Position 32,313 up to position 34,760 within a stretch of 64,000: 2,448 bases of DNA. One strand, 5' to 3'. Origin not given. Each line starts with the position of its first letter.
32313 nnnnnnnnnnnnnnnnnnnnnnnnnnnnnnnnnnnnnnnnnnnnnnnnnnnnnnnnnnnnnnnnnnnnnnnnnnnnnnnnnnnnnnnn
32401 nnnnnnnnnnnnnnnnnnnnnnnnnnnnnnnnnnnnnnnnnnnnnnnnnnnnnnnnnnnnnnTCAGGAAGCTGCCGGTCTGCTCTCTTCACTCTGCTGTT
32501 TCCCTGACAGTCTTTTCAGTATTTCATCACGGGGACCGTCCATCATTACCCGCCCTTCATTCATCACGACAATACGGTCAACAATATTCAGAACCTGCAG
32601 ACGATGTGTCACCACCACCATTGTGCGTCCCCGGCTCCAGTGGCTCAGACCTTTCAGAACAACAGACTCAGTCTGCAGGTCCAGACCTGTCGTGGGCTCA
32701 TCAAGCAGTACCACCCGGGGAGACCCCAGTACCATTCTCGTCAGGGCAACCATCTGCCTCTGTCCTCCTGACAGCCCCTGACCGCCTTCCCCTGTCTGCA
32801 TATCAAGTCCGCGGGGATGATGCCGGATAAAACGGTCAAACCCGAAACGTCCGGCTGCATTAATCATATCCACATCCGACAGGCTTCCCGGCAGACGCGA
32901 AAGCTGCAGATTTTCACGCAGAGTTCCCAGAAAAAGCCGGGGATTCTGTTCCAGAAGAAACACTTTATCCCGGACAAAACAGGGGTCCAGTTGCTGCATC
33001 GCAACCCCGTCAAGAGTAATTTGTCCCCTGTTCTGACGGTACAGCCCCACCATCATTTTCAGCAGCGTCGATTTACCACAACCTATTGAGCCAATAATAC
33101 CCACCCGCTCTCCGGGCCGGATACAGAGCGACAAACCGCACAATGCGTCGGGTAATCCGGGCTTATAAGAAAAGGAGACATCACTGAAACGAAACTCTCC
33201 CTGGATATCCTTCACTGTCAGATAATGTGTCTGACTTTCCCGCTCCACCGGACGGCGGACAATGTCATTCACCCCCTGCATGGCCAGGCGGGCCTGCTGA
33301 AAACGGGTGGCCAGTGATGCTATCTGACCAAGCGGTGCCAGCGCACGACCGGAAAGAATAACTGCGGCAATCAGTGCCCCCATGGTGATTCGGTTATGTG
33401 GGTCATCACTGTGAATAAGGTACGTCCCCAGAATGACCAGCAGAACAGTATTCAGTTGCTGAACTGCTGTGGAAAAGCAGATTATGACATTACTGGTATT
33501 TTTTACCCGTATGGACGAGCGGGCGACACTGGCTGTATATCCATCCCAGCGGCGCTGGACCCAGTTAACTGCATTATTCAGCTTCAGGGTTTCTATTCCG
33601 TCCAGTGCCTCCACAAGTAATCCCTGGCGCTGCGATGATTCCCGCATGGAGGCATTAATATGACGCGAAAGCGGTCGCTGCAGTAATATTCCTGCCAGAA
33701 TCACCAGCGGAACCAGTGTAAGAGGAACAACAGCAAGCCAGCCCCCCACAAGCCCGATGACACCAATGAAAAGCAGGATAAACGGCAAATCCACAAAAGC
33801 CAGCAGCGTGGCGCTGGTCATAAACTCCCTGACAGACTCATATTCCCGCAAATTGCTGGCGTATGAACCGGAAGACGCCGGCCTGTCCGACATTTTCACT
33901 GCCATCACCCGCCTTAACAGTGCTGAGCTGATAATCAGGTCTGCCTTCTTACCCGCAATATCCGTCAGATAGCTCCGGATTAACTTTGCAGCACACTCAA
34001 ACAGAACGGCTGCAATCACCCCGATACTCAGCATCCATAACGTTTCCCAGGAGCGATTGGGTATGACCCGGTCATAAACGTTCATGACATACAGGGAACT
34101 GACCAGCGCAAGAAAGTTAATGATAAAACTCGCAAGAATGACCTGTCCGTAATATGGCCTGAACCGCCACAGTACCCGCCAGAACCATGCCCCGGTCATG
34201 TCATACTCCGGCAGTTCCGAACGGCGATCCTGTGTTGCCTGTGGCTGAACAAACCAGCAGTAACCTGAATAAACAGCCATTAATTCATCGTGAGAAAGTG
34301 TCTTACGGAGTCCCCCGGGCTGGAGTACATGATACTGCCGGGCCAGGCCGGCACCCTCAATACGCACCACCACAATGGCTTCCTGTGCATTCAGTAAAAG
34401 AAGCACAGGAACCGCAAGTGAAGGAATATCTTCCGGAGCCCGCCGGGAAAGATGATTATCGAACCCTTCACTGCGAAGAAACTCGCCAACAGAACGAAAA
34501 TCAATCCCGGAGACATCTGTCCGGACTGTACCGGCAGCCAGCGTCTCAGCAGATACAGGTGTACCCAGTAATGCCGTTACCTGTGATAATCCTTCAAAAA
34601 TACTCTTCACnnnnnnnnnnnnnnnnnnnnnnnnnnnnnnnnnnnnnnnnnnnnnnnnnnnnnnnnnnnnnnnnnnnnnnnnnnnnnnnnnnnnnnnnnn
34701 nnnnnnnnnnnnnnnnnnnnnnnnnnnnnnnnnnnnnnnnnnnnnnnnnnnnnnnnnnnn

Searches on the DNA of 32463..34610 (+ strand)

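Call 26: search_dna_similar(query=window:32463-34610:+, collection=ecoli_genomes, mode=near, max_rows=60)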
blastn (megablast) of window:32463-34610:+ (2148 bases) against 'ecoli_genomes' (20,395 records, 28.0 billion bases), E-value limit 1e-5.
Records with a match: 302; places in all: 316; records where one place covers at least 80% of the query: 301.
Genomes with a match: 301 of 5426; with a place that covers at least 80% of the query: 300. Places per genome that has any: lowest 1, median 1, highest 2. On chromosomes: 283 places; on plasmids: 33.
Best place of each record, by identity: >=99% 26; 95-99% 32; 90-95% 238; 80-90% 6.
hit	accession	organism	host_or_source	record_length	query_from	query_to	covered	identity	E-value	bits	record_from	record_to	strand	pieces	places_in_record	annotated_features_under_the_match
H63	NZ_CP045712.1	Escherichia coli strain FHI_NMBU_11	Homo sapiens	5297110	1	2148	100%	99.5%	0e+0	3906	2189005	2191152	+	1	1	type I secretion system permease/ATPase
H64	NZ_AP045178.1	Escherichia coli strain JNEC-KY202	Homo sapiens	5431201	1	2148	100%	99.5%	0e+0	3906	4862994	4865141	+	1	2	type I secretion system permease/ATPase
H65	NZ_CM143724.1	Escherichia coli strain CFIAFB20190167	food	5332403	1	2148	100%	99.5%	0e+0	3906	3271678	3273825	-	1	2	type I secretion system permease/ATPase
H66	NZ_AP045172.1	Escherichia coli strain JNEC-KY176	Homo sapiens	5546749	1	2148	100%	99.4%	0e+0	3901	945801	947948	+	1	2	type I secretion system permease/ATPase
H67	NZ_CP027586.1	Escherichia coli strain 2012EL-2448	Homo sapiens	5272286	1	2148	100%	99.3%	0e+0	3879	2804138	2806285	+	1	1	type I secretion system permease/ATPase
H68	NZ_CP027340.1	Escherichia coli strain 2015C-3121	Homo sapiens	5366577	1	2148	100%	99.3%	0e+0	3879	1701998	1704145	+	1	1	type I secretion system permease/ATPase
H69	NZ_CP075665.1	Escherichia coli strain STEC2018-553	Homo sapiens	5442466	1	2148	100%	99.3%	0e+0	3879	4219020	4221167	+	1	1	type I secretion system permease/ATPase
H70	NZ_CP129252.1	Escherichia coli strain STEC1585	Homo sapiens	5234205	1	2148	100%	99.2%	0e+0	3873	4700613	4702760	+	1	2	type I secretion system permease/ATPase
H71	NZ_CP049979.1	Escherichia coli strain IBS28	Threskiornis spinicollis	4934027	1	2148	100%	99.2%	0e+0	3868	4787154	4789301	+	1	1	type I secretion system permease/ATPase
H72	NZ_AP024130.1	Escherichia coli strain SI-NP020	Bos taurus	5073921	1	2148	100%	99.2%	0e+0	3868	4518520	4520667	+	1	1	type I secretion system permease/ATPase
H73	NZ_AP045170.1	Escherichia coli strain JNEC-KY174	Homo sapiens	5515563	1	2148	100%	99.2%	0e+0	3868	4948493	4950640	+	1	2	type I secretion system permease/ATPase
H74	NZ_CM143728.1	Escherichia coli strain CFIAFB20190157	food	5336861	1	2148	100%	99.2%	0e+0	3868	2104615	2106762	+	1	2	type I secretion system permease/ATPase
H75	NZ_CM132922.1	Escherichia coli strain HY220605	yak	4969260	1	2148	100%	99.2%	0e+0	3868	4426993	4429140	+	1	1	type I secretion system permease/ATPase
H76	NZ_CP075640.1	Escherichia coli strain S19-141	Homo sapiens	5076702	1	2148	100%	99.0%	0e+0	3845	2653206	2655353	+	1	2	type I secretion system permease/ATPase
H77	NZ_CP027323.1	Escherichia coli strain 2013C-3033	Homo sapiens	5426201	1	2148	100%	98.9%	0e+0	3840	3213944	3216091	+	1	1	type I secretion system permease/ATPase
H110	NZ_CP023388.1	Escherichia coli strain 1105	canine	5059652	1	2148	100%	95.3%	0e+0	3408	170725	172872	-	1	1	type I secretion system permease/ATPase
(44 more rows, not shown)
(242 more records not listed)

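Call 28: get_annotated_region(hit=H110, flank=20000)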
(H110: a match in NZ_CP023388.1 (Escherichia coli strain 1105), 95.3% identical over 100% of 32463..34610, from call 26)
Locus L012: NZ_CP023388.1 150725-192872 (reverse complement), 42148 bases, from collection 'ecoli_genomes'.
description: Escherichia coli strain 1105 chromosome, complete genome
organism: Escherichia coli strain 1105 (NCBI taxid 562)
replicon: chromosome; assembly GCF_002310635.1
host: canine; source: missing; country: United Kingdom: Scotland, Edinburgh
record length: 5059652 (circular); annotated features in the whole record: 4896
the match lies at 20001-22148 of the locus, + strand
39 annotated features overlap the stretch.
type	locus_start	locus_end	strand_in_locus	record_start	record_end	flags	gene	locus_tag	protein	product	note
CDS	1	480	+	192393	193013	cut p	-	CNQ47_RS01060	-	DNA-binding protein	frameshifted; internal stop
CDS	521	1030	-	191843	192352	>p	-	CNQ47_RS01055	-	IS5 family transposase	internal stop; incomplete; partial in the middle of a contig; missing C-terminus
CDS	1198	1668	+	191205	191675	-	-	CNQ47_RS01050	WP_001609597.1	sigma factor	-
CDS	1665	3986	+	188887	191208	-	fecA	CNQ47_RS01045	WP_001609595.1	TonB-dependent Fe(3+) dicitrate receptor FecA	-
CDS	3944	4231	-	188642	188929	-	-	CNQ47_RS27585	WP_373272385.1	hypothetical protein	-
CDS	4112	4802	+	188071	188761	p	fecB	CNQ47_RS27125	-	Fe(3+)-dicitrate ABC transporter substrate-binding protein FecB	part of the ABC transporter involved in the uptake of citrate-dependent Fe(3+); frameshifted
CDS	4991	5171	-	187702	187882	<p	-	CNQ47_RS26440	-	IS3 family transposase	frameshifted; incomplete; partial in the middle of a contig; missing N-terminus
CDS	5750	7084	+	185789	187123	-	ltrA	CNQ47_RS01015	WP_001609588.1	group II intron reverse transcriptase/maturase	-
CDS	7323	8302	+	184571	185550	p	-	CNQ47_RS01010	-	IS110 family transposase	frameshifted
CDS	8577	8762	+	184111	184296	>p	tnpB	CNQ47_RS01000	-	IS66 family insertion sequence element accessory protein TnpB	incomplete; partial in the middle of a contig; missing N-terminus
CDS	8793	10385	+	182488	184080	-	tnpC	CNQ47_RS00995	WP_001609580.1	IS66 family transposase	-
CDS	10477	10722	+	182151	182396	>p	-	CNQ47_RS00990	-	transposase domain-containing protein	incomplete; partial in the middle of a contig; missing N-terminus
CDS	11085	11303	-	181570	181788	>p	-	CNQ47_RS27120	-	EamA family transporter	incomplete; partial in the middle of a contig; missing C-terminus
CDS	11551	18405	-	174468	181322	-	-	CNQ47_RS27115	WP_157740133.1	beta strand repeat-containing protein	-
CDS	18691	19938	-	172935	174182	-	-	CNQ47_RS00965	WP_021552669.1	HlyD family type I secretion periplasmic adaptor subunit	-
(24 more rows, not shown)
